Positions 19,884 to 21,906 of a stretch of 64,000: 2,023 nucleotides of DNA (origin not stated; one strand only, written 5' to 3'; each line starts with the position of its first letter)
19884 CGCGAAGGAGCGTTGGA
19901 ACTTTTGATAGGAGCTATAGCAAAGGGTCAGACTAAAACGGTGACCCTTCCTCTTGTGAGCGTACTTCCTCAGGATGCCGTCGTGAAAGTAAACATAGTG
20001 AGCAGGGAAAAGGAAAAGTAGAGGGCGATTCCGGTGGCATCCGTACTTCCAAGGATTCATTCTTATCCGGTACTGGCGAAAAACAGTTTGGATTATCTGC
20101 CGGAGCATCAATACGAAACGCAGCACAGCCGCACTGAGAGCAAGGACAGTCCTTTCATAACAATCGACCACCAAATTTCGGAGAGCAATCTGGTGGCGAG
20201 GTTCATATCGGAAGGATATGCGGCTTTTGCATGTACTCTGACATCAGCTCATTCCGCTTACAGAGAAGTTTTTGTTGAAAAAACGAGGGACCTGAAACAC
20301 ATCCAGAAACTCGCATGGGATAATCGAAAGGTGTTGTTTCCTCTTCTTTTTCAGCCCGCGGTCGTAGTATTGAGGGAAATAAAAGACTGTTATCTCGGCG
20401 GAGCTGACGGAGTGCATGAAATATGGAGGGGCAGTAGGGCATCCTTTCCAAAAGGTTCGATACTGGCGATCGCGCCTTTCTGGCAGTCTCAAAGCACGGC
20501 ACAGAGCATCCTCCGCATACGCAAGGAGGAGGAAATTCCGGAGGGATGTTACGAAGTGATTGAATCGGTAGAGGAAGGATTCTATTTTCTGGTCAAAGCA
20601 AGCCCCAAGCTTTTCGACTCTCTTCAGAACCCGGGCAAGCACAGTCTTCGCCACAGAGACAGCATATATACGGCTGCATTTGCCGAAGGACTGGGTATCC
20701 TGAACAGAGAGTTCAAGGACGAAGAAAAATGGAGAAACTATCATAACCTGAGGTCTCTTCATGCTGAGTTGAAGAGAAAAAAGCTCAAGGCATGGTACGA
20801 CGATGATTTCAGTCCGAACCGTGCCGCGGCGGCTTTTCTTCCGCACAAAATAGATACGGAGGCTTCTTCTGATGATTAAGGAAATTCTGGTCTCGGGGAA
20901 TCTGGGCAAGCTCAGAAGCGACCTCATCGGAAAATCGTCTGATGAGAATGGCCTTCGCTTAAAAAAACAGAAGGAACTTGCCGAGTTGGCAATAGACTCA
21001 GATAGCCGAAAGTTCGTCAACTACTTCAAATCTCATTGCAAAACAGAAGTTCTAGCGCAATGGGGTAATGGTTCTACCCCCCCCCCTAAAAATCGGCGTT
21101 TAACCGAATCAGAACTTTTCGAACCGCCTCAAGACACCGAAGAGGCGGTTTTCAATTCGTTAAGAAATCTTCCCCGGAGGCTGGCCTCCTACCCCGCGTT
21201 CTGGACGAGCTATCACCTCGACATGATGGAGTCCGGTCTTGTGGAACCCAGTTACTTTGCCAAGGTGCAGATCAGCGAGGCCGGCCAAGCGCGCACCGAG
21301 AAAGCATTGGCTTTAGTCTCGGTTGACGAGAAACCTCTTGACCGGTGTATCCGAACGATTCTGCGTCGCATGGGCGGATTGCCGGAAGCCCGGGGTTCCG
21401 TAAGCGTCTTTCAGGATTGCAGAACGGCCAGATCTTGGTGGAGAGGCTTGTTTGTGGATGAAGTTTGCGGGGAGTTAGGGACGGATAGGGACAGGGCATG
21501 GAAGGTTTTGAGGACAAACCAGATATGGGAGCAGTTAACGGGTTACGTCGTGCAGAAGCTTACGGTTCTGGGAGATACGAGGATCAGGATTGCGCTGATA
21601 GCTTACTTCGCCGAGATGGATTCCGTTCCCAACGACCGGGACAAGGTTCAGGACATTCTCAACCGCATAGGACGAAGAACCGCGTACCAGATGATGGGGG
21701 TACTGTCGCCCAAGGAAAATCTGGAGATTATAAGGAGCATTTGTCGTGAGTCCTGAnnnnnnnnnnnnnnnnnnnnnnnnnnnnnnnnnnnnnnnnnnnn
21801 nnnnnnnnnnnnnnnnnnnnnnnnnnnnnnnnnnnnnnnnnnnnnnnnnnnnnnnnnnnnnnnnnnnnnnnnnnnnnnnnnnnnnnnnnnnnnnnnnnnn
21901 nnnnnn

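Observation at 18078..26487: Candidate new sulfur-DNA-modification defence operon: GHKL ATPase + two unknowns + PP-loop enzyme + cysteine desulfurase + SspE-like effector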

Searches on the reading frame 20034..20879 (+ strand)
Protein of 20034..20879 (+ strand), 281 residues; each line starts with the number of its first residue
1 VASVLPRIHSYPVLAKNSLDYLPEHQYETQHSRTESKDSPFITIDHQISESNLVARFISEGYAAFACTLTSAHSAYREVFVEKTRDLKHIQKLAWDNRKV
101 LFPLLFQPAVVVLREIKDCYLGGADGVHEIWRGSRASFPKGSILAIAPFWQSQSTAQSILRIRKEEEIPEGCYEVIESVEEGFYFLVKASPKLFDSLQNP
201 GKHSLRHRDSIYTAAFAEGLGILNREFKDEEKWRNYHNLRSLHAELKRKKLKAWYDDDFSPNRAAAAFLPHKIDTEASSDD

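Call 3: search_protein_families(library=pfam, proteins=[window:20034-20879:+], max_evalue=0.01)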
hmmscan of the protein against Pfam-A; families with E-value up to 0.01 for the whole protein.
window:20034-20879:+ (281 aa): 0 families

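Call 4: search_protein_families(library=padloc, proteins=[window:20034-20879:+], max_evalue=0.01)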
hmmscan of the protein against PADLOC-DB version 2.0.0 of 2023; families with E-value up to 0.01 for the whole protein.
window:20034-20879:+ (281 aa): 1 family
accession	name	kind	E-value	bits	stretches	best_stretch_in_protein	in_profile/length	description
PDLC04583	PDC-M33B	-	1.2e-09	36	1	6-148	5-138/289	-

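Call 5: search_protein_families(library=ncbifam, proteins=[window:20034-20879:+], max_evalue=0.01)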
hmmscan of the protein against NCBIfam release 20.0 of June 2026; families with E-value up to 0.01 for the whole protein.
window:20034-20879:+ (281 aa): 0 families

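Call 27: find_homologous_proteins(query=window:20034-20879:+, max_evalue=0.001)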
Query window:20034-20879:+ (281 aa): 15 proteins with E <= 0.001 among 588 candidates.
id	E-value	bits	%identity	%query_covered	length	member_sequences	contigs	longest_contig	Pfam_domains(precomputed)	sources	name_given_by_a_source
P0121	4.1e-174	595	92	100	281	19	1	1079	-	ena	-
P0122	9.6e-129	446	71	100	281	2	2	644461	-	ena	-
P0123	6.2e-125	434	70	100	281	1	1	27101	-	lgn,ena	-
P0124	9.8e-124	430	69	100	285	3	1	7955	-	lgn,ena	-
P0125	1.4e-122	426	69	99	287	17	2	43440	-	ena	-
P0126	2.2e-111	389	64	100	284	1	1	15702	-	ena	-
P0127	4.3e-110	385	62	100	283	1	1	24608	-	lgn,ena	-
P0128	4.3e-110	385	63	100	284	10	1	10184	-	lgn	-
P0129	5.3e-109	382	62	100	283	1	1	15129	-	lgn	-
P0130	5.4e-109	382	63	100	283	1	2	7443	-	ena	-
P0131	3.5e-107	376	61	100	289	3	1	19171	-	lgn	-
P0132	7.9e-107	375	61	100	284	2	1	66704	-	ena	-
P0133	2.0e-105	370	61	100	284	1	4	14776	-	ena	-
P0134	6.7e-105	368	61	100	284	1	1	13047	-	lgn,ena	-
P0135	8.2e-100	351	60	100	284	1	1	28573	-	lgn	-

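Call 37: search_solved_structures(query=A4, max_evalue=10)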
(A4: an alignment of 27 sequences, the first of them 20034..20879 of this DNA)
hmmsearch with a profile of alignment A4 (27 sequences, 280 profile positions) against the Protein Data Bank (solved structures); distinct sequences matched with E-value up to 10: 1.
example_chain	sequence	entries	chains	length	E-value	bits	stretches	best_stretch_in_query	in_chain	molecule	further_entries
8ro0_N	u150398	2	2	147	0.61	12.1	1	13-69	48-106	Protein BUD31 homolog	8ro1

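Call 41: predict_structure(alignment_id=A2)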
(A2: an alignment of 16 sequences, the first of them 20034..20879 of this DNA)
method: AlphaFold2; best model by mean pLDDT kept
length: 281 residues; sequences in the alignment: 16
mean_pLDDT: 70.4   pTM: 0.57
mean pLDDT of the five models: 70.4, 67.3, 64.1, 54.6, 51.6
residues with pLDDT >= 90: 23; 70-90: 147; 50-70: 65; < 50: 46
segments of 3 or more residues with pLDDT < 50: 1-21, 100-102, 127-132, 148-154, 277-281
pLDDT, mean of each block of 10 residues (from residue 1): 37 37 65 67 82 84 82 59 88 67 66 82 51 65 57 52 83 80 74 72 65 85 88 77 85 92 83 50 31
secondary structure, 60 per line:
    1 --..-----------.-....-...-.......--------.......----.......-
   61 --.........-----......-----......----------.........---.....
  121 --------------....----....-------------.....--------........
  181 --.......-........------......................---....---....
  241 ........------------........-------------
elements in order: H18-21 E27-33 E42-48 H53-59 E63-71 E77-82 E88-93 E104-112 E116-120 E135-138 E143-146 E160-164 E173-180 E183-189 H191-198 H205-226 H230-233 H237-248 H261-268

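Call 46: fold_search(model_id=the predicted structure, library=pdb)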
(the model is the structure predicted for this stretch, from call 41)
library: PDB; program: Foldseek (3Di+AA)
matches with E <= 10: 984; with E <= 0.001: 0
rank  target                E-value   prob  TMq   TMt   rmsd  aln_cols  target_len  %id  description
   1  5x83_D                2.4e-02  0.54  0.16  0.22  17.5       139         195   11  Structure of DCC FN456 domains (released 2017-09-06)
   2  4bqc_A                2.8e-02  0.60  0.20  0.27  18.3       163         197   11  Crystal structure of the FN5 and FN6 domains of NEO1 bound to SOS (released 2013-06-12)
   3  7z0l_B                2.8e-02  0.20  0.18  0.15  17.6       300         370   12  IL-27 signalling complex (released 2022-07-27)
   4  5fuc_C                3.0e-02  0.60  0.19  0.24   8.2       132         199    9  Biophysical and cellular characterisation of a junctional epitope antibody that locks IL-6 and gp80 together in a stab (released 2017-01-25)
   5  2dbj_MODEL_1_A        3.2e-02  0.69  0.19  0.35   8.9       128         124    9  Solution structures of the fn3 domain of human Proto-oncogene tyrosine-protein kinase MER precursor (released 2006-12-19)
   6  8d82_C                4.0e-02  0.69  0.20  0.20  10.1       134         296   13  Cryo-EM structure of human IL-6 signaling complex in detergent: model containing full extracellular domains (released 2023-03-29)
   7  5l2h_B                4.0e-02  0.41  0.17  0.35   9.7       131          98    9  Crystal Structure of W26A mutant of anti-EGFR Centyrin P54AR4-83v2 (released 2016-11-02)
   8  2dm4_MODEL_1_A        4.3e-02  0.44  0.16  0.33  10.8       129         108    8  Solution structure of the second fn3 domain of human sorLA/LR11 (released 2006-10-20)
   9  6nmy_A                4.6e-02  0.75  0.22  0.28   8.3       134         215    8  A Cytokine-receptor complex (released 2020-01-22)
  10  7e9j_A                4.6e-02  0.75  0.21  0.13   7.5       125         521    6  Crystal Structure of POMGNT2 in complex with UDP (released 2021-05-05)
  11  5x83_B                4.6e-02  0.38  0.17  0.22  17.6       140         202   11  Structure of DCC FN456 domains (released 2017-09-06)
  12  7dc8_F                4.8e-02  0.54  0.19  0.26   8.3       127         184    9  Crystal structure of Switch Ab Fab and hIL6R in complex with ATP (released 2021-01-13)
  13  7dc8_C                5.4e-02  0.54  0.19  0.26   8.2       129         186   10  Crystal structure of Switch Ab Fab and hIL6R in complex with ATP (released 2021-01-13)
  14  5l2h_A                5.4e-02  0.41  0.17  0.36   9.2       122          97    6  Crystal Structure of W26A mutant of anti-EGFR Centyrin P54AR4-83v2 (released 2016-11-02)
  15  7e9l_A                6.1e-02  0.66  0.20  0.12   7.5       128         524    6  Crystal Structure of POMGNT2 in complex with UDP and mono-mannosyl peptide (379Man short peptide) (released 2021-05-05)
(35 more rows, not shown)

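Call 48: search_protein_families(library=pfam, alignment_id=A4, max_evalue=0.01)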
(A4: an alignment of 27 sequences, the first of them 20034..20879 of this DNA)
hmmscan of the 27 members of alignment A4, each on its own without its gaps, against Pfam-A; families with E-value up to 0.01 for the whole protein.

A. member 1, window:20034-20879:+ (281 aa): 0 families

B. families by the number of members that match (of 27 scanned): 0 families

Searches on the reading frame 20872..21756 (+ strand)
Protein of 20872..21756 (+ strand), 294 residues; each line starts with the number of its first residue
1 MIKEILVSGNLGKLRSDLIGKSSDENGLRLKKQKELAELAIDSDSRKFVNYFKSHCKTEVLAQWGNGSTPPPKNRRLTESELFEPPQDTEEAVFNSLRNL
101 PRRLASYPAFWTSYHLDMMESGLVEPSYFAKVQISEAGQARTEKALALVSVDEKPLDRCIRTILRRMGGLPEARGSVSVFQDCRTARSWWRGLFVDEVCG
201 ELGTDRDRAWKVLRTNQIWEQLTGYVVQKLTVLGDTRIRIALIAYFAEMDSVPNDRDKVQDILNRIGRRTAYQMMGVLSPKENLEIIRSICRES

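Call 3: search_protein_families(library=pfam, proteins=[window:20872-21756:+], max_evalue=0.01)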
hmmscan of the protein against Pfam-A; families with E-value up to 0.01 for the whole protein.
window:20872-21756:+ (294 aa): 0 families

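Call 4: search_protein_families(library=padloc, proteins=[window:20872-21756:+], max_evalue=0.01)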
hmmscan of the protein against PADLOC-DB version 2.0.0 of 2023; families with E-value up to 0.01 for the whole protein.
window:20872-21756:+ (294 aa): 0 families

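Call 5: search_protein_families(library=ncbifam, proteins=[window:20872-21756:+], max_evalue=0.01)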
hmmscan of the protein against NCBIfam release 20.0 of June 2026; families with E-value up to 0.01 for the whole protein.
window:20872-21756:+ (294 aa): 0 families

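Call 28: find_homologous_proteins(query=window:20872-21756:+, max_evalue=0.001)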
Query window:20872-21756:+ (294 aa): 22 proteins with E <= 0.001 among 2353 candidates.
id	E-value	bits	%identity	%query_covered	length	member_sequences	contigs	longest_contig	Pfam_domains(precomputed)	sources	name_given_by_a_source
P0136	1.9e-184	629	94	100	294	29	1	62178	-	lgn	-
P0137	3.7e-165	566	86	99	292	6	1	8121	-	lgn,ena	-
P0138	5.5e-127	441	70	99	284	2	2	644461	-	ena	-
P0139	3.3e-126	438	69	99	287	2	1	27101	-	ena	-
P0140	1.3e-124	433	70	99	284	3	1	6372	-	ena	-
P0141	1.4e-124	433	68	99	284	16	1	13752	-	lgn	-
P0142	3.3e-124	432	69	99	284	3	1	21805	-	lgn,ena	-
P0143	1.2e-108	381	59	100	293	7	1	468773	-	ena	-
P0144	1.4e-108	381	62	100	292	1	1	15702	-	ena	-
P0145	2.2e-108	380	61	100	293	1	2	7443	-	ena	-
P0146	1.4e-106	374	60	100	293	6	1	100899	-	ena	-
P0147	8.4e-105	368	59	93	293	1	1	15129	-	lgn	-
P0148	4.7e-104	366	58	100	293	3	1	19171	-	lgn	-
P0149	4.8e-103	362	63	93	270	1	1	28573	-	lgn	-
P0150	2.3e-98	347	89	60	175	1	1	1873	-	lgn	-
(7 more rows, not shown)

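Call 38: search_solved_structures(query=A5, max_evalue=10)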
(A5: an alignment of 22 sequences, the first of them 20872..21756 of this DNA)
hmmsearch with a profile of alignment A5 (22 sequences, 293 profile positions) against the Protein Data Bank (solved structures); distinct sequences matched with E-value up to 10: 2.
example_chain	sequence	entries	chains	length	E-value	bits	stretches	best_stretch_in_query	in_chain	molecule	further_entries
3l4f_A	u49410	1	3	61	0.3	13.4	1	109-158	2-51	Rho guanine nucleotide exchange factor 7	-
8esw_BM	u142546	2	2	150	0.91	11.9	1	41-108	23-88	NADH dehydrogenase [ubiquinone] 1 beta subcomplex subunit 11, mitochondrial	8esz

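Call 42: predict_structure(alignment_id=A3)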
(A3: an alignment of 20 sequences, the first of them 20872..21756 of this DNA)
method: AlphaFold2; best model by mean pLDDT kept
length: 294 residues; sequences in the alignment: 20
mean_pLDDT: 83.7   pTM: 0.83
mean pLDDT of the five models: 83.7, 83.1, 82.4, 82.3, 82.0
residues with pLDDT >= 90: 156; 70-90: 85; 50-70: 38; < 50: 15
segments of 3 or more residues with pLDDT < 50: 65-68, 171-174, 176-179, 227-229
pLDDT, mean of each block of 10 residues (from residue 1): 83 90 72 97 96 93 53 78 92 89 84 93 95 90 95 92 87 41 85 94 96 89 60 75 93 87 75 71 91 73
secondary structure, 60 per line:
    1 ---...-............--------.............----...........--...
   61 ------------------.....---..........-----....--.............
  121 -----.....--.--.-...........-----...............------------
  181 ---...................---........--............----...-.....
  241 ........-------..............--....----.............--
elements in order: E4-6 H8-19 H28-40 H45-55 E58-60 H79-83 H87-96 H102-105 H108-120 H126-130 H138-148 H154-168 H184-202 H206-213 H216-227 H236-248 H256-269 H272-275 H280-292

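Call 45: fold_search(model_id=the predicted structure, library=pdb)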
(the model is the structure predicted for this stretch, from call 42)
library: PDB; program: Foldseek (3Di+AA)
matches with E <= 10: 57; with E <= 0.001: 0
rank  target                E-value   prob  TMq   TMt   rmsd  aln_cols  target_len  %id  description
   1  4hxt                  5.1e-01  0.10  0.14  0.15  16.9       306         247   12  Crystal Structure of Engineered Protein. Northeast Structural Genomics Consortium Target OR329 (released 2012-11-21)
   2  4rv1_C                1.8e+00  0.06  0.16  0.13  17.1       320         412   12  Crystal Structure of Engineered Protein. Northeast Structural Genomics Consortium (NESG) Target OR497. (released 2014-12-10)
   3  6s9l_A                1.9e+00  0.05  0.16  0.15  17.1       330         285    9  Designed Armadillo Repeat protein Lock1 bound to (KR)4KLSF target (released 2020-02-19)
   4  5n9g_A                2.1e+00  0.06  0.14  0.13  16.9       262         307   13  TFIIIB -TBP/Brf2/DNA and SANT domain of Bdp1- (released 2017-06-14)
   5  4v3r_A                2.4e+00  0.04  0.16  0.16  17.3       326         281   12  Designed armadillo repeat protein with 5 internal repeats, 2nd generation C-cap and 3rd generation N-cap. (released 2016-01-13)
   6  9ptd_C                2.4e+00  0.02  0.12  0.10  19.5       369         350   10  Crystal structure of C. elegans PUF-3 (released 2025-12-17)
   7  9zvu_B                2.6e+00  0.06  0.14  0.22  13.9       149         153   15  The ubiquitin-associated domain of human thirty-eight negative kinase-1 rigidly fused to a double trigger variant of t (released 2026-03-04)
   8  4q59_A                2.6e+00  0.05  0.14  0.18  17.8       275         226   12  Crystal structure of plectin 1a actin-binding domain (released 2014-07-23)
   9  8jps_A                2.6e+00  0.03  0.14  0.15  21.0       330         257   13  Structure of Duffy Antigen Receptor for Chemokines (DARC)/ACKR1 in complex with the chemokine, CCL7 (Composite map) (released 2024-07-31)
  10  6ded_B                2.7e+00  0.04  0.15  0.14  17.9       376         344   13  Crystal structure of the C-terminal ARM domain of Homo sapiens SPIN90 (SH3-protein interacting with Nck), residues 351 (released 2018-10-24)
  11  4rv1_F                2.9e+00  0.04  0.17  0.14  17.6       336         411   11  Crystal Structure of Engineered Protein. Northeast Structural Genomics Consortium (NESG) Target OR497. (released 2014-12-10)
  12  9pqw_A                3.1e+00  0.02  0.12  0.10  19.2       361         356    9  Crystal structure of C. elegans PUF-3 in complex with spn-4 RNA (released 2025-12-17)
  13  5mfl_B                3.3e+00  0.03  0.16  0.15  19.5       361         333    8  Designed armadillo repeat protein (KR)5_GS10_YIIIM6AII (released 2017-09-13)
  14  7xkw                  3.6e+00  0.01  0.12  0.09  22.8       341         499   10  The 3D strcuture of (-)-cyperene synthase with substrate analogue FSPP (released 2023-10-25)
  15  8xl2_D                3.8e+00  0.02  0.12  0.08  22.8       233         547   12  Human acetyl-CoA carboxylase 1 filament in complex with acetyl-CoA (ACC1-inact) (released 2024-10-23)
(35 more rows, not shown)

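Call 47: search_protein_families(library=pfam, alignment_id=A5, max_evalue=0.01)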
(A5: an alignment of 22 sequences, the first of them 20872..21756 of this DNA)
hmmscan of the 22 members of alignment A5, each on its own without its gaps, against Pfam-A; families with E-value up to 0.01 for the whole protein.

A. member 1, window:20872-21756:+ (294 aa): 0 families

B. families by the number of members that match (of 22 scanned): 3 families
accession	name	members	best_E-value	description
PF19866.4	DUF6339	12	2.6e-09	Family of unknown function (DUF6339)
PF12786.12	GBV-C_env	1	0.0011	GB virus C genotype envelope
PF08890.17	Phage_TAC_5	1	0.0058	Phage XkdN-like tail assembly chaperone protein, TAC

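Call 81: search_protein_representatives(alignment_id=A3)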
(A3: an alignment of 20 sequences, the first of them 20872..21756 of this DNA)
Query: 20 sequences, 293 profile positions. Proteins with E-value up to 0.001 (for the whole library): 427; up to 1e-10: 357; up to 1e-30: 167. The best 150 are listed.
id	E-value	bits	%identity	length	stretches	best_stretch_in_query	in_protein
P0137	2.8e-130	450.0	-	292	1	1-287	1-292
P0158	2.7e-87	308.9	-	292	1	1-290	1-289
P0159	2.4e-86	305.8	-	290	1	1-286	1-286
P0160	3.9e-86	305.1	-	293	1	3-286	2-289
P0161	3.2e-84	298.8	-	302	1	1-287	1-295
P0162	3.6e-83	295.3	-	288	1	3-288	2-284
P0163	1.1e-82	293.8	-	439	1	1-286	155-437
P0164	1.5e-82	293.3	-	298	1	1-286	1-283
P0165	3.4e-82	292.2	-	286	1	1-287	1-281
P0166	9.2e-82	290.7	-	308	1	1-286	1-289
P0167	1.1e-81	290.4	-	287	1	4-284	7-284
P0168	9.3e-81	287.4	-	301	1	2-287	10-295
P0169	1.1e-80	287.2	-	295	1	3-290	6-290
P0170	1.7e-80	286.6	-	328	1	3-287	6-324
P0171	6.9e-80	284.6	-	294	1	4-287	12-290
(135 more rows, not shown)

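Call 88: fold_search(model_id=the predicted structure, library=viral)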
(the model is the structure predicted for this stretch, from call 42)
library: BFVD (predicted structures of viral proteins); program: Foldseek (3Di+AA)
matches with E <= 10: 72; with E <= 0.001: 0
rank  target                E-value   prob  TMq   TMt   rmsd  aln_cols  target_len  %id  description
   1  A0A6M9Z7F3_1          1.2e+00  0.04  0.12  0.06  19.7       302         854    9  Uncharacterized protein [Picornavirales sp.]
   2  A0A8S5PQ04            1.2e+00  0.03  0.11  0.09  22.4       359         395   11  Uncharacterized protein [Myoviridae sp. ctwwN25]
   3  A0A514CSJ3            1.8e+00  0.07  0.17  0.19  19.7       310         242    7  Deoxyuridine 5'-triphosphate nucleotide hydrolase [Achromobacter phage Motura]
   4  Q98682                1.8e+00  0.03  0.12  0.08  38.1       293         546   11  MIE1 [Simian cytomegalovirus]
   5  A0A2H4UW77            2.0e+00  0.03  0.13  0.10  24.3       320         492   13  Uncharacterized protein [Bodo saltans virus]
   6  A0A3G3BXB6            2.1e+00  0.05  0.17  0.08  23.5       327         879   11  (no name in the UniProt tables at hand)
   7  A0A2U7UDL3            2.2e+00  0.04  0.18  0.10  15.9       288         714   14  OxoGdeHyase C incomplete domain containing protein [Pandoravirus neocaledonia]
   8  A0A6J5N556            2.3e+00  0.04  0.16  0.08  18.4       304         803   12  Uncharacterized protein [uncultured Caudovirales phage]
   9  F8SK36                2.4e+00  0.05  0.17  0.19  15.0       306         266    9  Uncharacterized protein 163 [Pseudomonas phage PhiPA3]
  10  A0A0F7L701            2.4e+00  0.04  0.15  0.08  18.7       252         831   12  Uncharacterized protein [uncultured marine virus]
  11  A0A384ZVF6            2.4e+00  0.03  0.15  0.15  23.5       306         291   13  (no name in the UniProt tables at hand)
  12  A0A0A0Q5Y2            2.9e+00  0.02  0.13  0.14  18.2       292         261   11  Nucleoprotein [Gouleako virus]
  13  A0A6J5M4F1            2.9e+00  0.02  0.15  0.07  23.3       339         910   11  Uncharacterized protein (Fragment) [uncultured Caudovirales phage]
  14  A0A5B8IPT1            3.0e+00  0.06  0.20  0.21  14.7       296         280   10  Uncharacterized protein [Mimiviridae sp. ChoanoV1]
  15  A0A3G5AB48            3.0e+00  0.03  0.13  0.06  20.7       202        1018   15  Putative WcaK-like polysaccharide pyruvyl transferase [Hyperionvirus sp.]
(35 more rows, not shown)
